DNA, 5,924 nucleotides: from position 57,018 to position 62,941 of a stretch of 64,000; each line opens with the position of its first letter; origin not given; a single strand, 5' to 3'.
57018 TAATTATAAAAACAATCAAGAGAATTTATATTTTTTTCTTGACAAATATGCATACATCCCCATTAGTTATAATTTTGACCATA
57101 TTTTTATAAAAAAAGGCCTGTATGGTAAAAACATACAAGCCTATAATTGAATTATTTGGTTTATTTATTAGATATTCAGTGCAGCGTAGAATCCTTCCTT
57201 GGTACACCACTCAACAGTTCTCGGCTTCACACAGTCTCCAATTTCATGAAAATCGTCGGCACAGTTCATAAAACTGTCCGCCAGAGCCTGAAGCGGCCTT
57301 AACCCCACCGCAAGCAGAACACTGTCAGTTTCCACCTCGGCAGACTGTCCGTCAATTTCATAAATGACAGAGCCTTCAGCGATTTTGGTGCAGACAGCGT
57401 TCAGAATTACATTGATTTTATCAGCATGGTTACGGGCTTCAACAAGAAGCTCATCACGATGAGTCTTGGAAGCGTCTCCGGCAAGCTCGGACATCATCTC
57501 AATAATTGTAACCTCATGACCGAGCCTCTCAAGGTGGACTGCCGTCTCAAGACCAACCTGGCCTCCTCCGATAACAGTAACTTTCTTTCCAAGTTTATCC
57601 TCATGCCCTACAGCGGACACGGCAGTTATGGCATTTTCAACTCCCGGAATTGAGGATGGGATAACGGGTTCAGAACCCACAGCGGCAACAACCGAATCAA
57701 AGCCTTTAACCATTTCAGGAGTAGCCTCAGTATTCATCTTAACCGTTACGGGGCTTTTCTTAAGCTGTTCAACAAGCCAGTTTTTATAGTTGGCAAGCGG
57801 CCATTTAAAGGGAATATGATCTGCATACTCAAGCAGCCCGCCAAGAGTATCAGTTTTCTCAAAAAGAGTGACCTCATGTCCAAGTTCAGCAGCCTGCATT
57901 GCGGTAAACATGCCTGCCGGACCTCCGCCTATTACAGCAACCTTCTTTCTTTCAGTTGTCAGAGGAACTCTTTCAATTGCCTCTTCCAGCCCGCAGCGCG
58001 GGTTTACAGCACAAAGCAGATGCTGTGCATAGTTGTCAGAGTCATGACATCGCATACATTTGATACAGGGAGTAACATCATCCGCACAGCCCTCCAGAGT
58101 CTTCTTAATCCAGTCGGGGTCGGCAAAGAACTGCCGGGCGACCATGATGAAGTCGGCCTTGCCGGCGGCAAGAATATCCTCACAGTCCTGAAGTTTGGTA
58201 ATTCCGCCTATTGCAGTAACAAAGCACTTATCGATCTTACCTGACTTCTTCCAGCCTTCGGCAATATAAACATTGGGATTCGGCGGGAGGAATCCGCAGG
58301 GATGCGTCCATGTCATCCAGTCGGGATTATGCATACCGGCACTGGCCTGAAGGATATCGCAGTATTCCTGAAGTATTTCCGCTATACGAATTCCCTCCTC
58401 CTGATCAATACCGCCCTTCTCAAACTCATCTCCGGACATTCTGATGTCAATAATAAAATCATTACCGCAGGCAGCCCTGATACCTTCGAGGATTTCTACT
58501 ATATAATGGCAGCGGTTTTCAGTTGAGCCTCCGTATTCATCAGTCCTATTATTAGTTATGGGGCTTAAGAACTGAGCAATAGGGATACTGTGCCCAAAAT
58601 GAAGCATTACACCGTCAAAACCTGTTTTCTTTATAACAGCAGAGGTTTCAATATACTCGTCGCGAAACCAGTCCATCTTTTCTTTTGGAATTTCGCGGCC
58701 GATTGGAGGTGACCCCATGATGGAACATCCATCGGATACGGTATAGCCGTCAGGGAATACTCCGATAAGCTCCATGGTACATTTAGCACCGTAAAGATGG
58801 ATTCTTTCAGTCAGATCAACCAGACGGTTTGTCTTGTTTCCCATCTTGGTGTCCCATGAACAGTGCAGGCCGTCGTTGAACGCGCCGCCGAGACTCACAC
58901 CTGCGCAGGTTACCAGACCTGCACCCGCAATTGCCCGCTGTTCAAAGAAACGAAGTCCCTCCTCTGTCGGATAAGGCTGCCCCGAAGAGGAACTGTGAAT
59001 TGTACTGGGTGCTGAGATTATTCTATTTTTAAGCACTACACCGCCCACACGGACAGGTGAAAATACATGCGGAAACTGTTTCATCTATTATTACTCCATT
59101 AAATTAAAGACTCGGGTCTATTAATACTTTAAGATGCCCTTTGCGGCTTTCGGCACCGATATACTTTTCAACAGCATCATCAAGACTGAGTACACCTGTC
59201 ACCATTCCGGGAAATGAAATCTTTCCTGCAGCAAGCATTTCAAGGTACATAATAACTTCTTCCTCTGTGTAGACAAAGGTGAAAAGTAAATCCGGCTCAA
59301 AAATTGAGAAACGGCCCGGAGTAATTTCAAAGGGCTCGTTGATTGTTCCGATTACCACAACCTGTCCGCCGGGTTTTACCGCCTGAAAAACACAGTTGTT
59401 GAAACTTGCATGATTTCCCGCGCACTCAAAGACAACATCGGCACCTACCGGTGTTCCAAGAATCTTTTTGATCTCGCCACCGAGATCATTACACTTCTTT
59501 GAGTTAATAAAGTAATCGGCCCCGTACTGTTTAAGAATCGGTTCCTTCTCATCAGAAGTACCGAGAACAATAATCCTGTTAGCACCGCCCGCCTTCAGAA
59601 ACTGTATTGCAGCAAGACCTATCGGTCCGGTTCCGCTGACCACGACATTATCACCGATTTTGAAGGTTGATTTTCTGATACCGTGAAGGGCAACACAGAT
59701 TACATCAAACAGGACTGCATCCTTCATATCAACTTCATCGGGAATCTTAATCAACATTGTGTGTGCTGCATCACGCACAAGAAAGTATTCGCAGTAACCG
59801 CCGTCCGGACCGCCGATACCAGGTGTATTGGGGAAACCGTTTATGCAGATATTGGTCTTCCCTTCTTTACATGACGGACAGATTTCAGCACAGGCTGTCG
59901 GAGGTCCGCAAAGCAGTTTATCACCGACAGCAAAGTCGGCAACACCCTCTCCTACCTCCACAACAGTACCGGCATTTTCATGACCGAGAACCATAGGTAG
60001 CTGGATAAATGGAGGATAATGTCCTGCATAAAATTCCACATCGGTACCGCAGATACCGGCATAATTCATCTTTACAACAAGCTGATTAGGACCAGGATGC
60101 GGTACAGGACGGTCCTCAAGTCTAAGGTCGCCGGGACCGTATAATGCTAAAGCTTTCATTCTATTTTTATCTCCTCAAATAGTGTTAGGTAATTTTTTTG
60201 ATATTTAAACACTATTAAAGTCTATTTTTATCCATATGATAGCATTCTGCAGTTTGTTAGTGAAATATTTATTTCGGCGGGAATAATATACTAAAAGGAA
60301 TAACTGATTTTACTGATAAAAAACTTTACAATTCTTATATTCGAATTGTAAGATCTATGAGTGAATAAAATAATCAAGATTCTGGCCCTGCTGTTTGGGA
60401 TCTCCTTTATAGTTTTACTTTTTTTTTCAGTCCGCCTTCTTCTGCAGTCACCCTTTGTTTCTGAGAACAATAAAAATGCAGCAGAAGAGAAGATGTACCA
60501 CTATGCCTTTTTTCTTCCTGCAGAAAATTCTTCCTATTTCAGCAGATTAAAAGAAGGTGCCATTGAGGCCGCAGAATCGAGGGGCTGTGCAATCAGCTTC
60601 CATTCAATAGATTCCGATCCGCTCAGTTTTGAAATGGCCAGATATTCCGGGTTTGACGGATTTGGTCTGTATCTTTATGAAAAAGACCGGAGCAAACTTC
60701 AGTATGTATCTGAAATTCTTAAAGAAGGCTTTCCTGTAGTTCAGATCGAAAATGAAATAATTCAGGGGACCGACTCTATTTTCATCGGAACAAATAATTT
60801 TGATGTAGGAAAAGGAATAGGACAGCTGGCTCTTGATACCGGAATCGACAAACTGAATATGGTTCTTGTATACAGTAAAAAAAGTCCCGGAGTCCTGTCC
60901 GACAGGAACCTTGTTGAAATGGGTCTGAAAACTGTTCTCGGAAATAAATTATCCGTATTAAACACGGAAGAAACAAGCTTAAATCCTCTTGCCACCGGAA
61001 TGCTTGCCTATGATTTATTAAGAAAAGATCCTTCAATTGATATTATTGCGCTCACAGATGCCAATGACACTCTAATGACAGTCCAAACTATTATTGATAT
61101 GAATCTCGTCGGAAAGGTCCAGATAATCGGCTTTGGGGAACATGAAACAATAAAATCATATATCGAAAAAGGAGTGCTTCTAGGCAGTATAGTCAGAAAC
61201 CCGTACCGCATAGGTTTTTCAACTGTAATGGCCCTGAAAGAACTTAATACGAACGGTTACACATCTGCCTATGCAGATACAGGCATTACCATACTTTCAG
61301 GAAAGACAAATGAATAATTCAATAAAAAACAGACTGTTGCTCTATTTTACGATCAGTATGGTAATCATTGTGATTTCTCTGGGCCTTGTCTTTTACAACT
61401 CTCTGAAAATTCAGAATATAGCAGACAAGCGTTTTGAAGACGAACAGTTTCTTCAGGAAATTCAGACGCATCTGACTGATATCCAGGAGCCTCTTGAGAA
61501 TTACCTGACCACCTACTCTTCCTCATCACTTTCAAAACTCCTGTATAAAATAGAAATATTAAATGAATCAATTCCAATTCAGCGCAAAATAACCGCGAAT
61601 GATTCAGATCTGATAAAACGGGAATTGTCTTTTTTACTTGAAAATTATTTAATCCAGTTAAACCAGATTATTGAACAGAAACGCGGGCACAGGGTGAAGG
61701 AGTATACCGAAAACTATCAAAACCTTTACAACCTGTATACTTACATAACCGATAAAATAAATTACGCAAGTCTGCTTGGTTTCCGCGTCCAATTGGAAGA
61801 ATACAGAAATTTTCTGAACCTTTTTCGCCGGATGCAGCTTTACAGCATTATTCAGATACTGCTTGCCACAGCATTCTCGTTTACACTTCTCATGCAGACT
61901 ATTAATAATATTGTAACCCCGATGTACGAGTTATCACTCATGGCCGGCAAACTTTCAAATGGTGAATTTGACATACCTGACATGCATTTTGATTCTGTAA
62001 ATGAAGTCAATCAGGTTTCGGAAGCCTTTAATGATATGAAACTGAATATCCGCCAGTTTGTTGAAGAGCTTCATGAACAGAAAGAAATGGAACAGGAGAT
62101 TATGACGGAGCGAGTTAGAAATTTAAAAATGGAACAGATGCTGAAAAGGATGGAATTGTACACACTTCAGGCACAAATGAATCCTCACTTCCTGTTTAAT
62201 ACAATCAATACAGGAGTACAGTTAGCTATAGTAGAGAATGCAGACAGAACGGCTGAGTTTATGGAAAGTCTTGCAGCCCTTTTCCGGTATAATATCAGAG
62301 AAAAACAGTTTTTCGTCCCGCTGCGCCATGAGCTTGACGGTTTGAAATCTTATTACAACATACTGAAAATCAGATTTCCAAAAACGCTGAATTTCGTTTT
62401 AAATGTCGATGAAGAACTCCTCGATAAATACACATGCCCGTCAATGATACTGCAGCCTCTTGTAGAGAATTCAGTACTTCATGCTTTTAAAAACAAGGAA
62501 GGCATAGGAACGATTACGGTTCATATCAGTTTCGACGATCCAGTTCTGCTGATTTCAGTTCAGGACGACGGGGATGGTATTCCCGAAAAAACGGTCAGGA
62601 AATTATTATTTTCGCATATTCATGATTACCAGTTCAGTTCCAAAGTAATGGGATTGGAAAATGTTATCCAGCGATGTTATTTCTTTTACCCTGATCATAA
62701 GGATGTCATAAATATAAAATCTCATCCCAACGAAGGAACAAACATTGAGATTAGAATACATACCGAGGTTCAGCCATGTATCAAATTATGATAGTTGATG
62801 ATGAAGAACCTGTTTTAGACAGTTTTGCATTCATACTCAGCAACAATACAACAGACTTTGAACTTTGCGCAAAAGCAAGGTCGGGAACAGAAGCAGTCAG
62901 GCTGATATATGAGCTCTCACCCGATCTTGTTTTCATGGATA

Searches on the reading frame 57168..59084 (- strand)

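Call 7: search_protein_families(library=pfam, proteins=[window:57168-59084:-])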
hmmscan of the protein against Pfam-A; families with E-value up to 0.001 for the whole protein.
window:57168-59084:- (638 aa): 18 families
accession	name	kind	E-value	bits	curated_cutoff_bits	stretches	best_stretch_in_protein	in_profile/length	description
PF00724.26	Oxidored_FMN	-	9.5e-42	143.9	27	1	7-334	2-340/342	NADH:flavin oxidoreductase / NADH oxidase family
PF07992.20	Pyr_redox_2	-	3.8e-30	105.8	26.1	1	380-602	1-244/291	Pyridine nucleotide-disulphide oxidoreductase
PF00070.33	Pyr_redox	-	2.8e-16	60.2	22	2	501-571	1-69/82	Pyridine nucleotide-disulphide oxidoreductase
PF13450.12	NAD_binding_8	-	2.7e-15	56.8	21.9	2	384-418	1-35/68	NAD(P)-binding Rossmann-like domain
PF01266.30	DAO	-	1e-14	55.3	27.9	2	381-415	1-35/353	FAD dependent oxidoreductase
PF13738.12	Pyr_redox_3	-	6.9e-14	52.2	30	1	465-599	128-271/305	Pyridine nucleotide-disulphide oxidoreductase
PF12831.13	FAD_oxidored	-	1e-12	48.6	27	1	382-418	2-38/416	FAD dependent oxidoreductase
PF03486.20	HI0933_like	-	7.5e-12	45.7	50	1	381-415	2-36/244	HI0933-like protein Rossmann domain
PF01262.27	AlaDh_PNT_C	-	2.1e-10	40.8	23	2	500-545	29-74/214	Alanine dehydrogenase/PNT, C-terminal domain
PF01134.28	GIDA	-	5.2e-10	39.4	22.1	1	381-416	1-37/391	Glucose inhibited division protein A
PF13241.12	NAD_binding_7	-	7.5e-09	36.6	22.1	0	499-546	7-55/104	Putative NAD(P)-binding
PF00890.30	FAD_binding_2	-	1e-08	35.3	20.4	1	382-421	2-41/414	FAD binding domain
PF01494.25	FAD_binding_3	-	8.7e-08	32.2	22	0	381-413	3-35/349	FAD binding domain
PF03721.20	UDPG_MGDP_dh_N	-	1.2e-06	28.6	27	0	500-530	1-31/187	UDP-glucose/GDP-mannose dehydrogenase family, NAD binding domain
PF13434.12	Lys_Orn_oxgnase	-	3.1e-06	27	21.3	1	461-531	147-220/339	L-lysine 6-monooxygenase/L-ornithine 5-monooxygenase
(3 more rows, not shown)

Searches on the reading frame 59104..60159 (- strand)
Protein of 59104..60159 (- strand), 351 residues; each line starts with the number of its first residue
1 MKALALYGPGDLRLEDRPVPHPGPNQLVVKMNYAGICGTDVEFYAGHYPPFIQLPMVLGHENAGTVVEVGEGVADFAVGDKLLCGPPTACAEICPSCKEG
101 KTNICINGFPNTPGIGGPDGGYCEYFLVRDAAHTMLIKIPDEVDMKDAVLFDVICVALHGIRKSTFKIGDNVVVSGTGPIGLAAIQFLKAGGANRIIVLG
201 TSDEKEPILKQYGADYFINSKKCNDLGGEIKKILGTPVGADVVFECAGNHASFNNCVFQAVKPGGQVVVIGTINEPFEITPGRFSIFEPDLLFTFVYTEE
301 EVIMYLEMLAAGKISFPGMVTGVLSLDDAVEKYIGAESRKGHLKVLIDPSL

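Call 7: search_protein_families(library=pfam, proteins=[window:59104-60159:-])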
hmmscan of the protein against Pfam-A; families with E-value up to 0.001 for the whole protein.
window:59104-60159:- (351 aa): 3 families
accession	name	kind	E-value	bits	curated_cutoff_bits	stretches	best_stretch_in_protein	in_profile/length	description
PF08240.17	ADH_N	-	1.5e-26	93.1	23.5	1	23-141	1-104/104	Alcohol dehydrogenase GroES-like domain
PF00107.32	ADH_zinc_N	-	5.8e-26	91.4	31.8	1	179-309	1-127/129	Zinc-binding dehydrogenase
PF16912.11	Glu_dehyd_C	-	5e-08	33.1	34.9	1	170-279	32-139/211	Glucose dehydrogenase C-terminus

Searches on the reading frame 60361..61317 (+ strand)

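Call 97: search_protein_families(library=pfam, proteins=[window:60361-61317:+])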
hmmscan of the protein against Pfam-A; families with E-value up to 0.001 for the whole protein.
window:60361-61317:+ (318 aa): 1 family
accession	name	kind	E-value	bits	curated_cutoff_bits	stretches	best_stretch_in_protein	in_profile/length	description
PF13407.12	Peripla_BP_4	-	1.3e-20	74.4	35.1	1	49-295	2-253/258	Periplasmic binding protein domain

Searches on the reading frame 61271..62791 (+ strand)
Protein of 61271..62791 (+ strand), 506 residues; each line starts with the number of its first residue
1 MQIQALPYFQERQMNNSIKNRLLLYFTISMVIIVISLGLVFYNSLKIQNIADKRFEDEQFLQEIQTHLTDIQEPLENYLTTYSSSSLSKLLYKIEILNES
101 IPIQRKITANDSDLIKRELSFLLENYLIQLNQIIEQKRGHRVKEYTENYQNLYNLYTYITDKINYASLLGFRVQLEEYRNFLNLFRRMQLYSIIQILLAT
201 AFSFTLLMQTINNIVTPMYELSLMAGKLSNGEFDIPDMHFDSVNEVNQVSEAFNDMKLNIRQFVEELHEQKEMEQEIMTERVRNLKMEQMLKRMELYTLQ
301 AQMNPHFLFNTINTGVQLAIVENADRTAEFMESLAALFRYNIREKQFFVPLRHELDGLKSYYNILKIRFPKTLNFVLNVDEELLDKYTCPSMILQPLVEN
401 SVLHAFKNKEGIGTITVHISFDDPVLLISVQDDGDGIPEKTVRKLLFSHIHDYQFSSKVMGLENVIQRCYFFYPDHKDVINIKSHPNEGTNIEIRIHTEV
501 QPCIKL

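Call 97: search_protein_families(library=pfam, proteins=[window:61271-62791:+])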
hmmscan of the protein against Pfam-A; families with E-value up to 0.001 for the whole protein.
window:61271-62791:+ (506 aa): 3 families
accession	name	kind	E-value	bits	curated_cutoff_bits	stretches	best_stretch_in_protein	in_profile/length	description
PF06580.19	His_kinase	-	2.5e-22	79.4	25.2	1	294-372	1-80/81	Histidine kinase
PF02518.31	HATPase_c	-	3.1e-08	34.5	26.4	1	394-497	6-108/111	Histidine kinase-, DNA gyrase B-, and HSP90-like ATPase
PF00672.30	HAMP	-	9.8e-05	23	25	1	211-262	3-53/53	HAMP domain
